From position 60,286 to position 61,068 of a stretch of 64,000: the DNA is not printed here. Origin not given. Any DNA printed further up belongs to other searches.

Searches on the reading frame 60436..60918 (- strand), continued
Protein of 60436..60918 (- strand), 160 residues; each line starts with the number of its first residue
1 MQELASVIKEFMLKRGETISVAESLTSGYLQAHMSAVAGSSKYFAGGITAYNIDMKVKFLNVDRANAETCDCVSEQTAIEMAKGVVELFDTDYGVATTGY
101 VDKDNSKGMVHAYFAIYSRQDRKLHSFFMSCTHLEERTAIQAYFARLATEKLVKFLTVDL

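Call 83: fold_search(model_id=the predicted structure, library=pdb)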
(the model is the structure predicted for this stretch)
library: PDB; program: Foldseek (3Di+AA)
matches with E <= 10: 742; with E <= 0.001: 21
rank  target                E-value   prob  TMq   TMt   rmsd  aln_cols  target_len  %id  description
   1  2a9s_B                3.0e-12  1.00  0.88  0.85   1.7       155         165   29  The crystal structure of competence/damage inducible protein CihA from Agrobacterium tumefaciens (released 2005-07-19)
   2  2a9s_A                3.8e-12  1.00  0.87  0.84   1.8       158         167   29  The crystal structure of competence/damage inducible protein CihA from Agrobacterium tumefaciens (released 2005-07-19)
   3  5kvk                  8.3e-12  1.00  0.87  0.87   1.9       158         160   25  Crystal structure of the Competence-Damaged Protein (CinA) Superfamily Protein KP700603 from Klebsiella pneumoniae 70060 (released 2016-08-03)
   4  6mr3_C                8.3e-12  1.00  0.84  0.58   2.1       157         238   27  Crystal structure of the competence-damaged protein (CinA) superfamily protein from Streptococcus mutans (released 2018-10-24)
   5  6mr3_A                8.8e-12  1.00  0.84  0.56   2.1       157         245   27  Crystal structure of the competence-damaged protein (CinA) superfamily protein from Streptococcus mutans (released 2018-10-24)
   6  6l19_B                1.1e-11  1.00  0.89  0.89   1.7       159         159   21  The crystal structure of competence or damage-inducible protein from Enterobacter asburiae (released 2019-10-16)
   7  4uux_A                1.1e-11  1.00  0.82  0.35   1.9       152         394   29  Competence or damage-inducible protein CinA from Thermus thermophilus (released 2014-10-15)
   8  5kol_A                1.2e-11  1.00  0.88  0.82   1.8       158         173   25  Crystal structure of the competence-damaged protein (CinA) superfamily protein ECK1530/EC0983 from Escherichia coli (released 2016-07-27)
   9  5v01_A                1.3e-11  1.00  0.88  0.84   1.8       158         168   23  Crystal structure of the competence damage-inducible protein A (ComA) from Klebsiella pneumoniae subsp. pneumoniae MGH (released 2017-03-15)
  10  4ct8_A                1.3e-11  1.00  0.82  0.35   2.0       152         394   29  Competence or damage-inducible protein CinA from Thermus thermophilus (released 2014-10-15)
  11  5vu3_E                1.5e-11  1.00  0.88  0.84   1.9       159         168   20  Crystal structure of the competence-damaged protein (CinA) superfamily protein ECL_02051 from Enterobacter cloacae (released 2017-06-14)
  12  5vu3_D                1.5e-11  1.00  0.88  0.83   1.9       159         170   20  Crystal structure of the competence-damaged protein (CinA) superfamily protein ECL_02051 from Enterobacter cloacae (released 2017-06-14)
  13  5v01_B                1.7e-11  1.00  0.89  0.88   1.9       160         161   23  Crystal structure of the competence damage-inducible protein A (ComA) from Klebsiella pneumoniae subsp. pneumoniae MGH (released 2017-03-15)
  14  5kol_D                1.7e-11  1.00  0.87  0.82   1.9       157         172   24  Crystal structure of the competence-damaged protein (CinA) superfamily protein ECK1530/EC0983 from Escherichia coli (released 2016-07-27)
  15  5vu3_C                1.7e-11  1.00  0.88  0.85   1.9       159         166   20  Crystal structure of the competence-damaged protein (CinA) superfamily protein ECL_02051 from Enterobacter cloacae (released 2017-06-14)
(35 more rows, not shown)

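Call 91: find_related_loci(query=A1, collection=viral_contigs, flank=5000)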
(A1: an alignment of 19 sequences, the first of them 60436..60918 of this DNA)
Query A1 (160 aa) in viral_contigs; peptide patterns used: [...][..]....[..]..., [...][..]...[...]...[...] (x = any residue, [..] = any of these).
16 stretches matched a pattern; 5 encode a relative of the query (tblastn E <= 1e-3); 5 distinct loci.
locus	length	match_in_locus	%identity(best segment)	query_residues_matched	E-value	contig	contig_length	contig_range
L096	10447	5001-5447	46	8-156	2e-42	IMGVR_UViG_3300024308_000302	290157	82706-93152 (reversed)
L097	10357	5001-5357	43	8-124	2e-29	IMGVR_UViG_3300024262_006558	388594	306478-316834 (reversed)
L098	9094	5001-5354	36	18-123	2e-18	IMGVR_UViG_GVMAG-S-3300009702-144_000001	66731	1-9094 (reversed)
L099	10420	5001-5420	28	1-145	4e-13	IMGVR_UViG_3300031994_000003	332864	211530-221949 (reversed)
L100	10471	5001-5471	27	7-159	6e-13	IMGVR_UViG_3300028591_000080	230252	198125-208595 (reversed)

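Call 98: search_protein_families(library=padloc, max_evalue=0.001, proteins=[window:60436-60918:-])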
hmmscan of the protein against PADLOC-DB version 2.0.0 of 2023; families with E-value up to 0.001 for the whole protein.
window:60436-60918:- (160 aa): 0 families
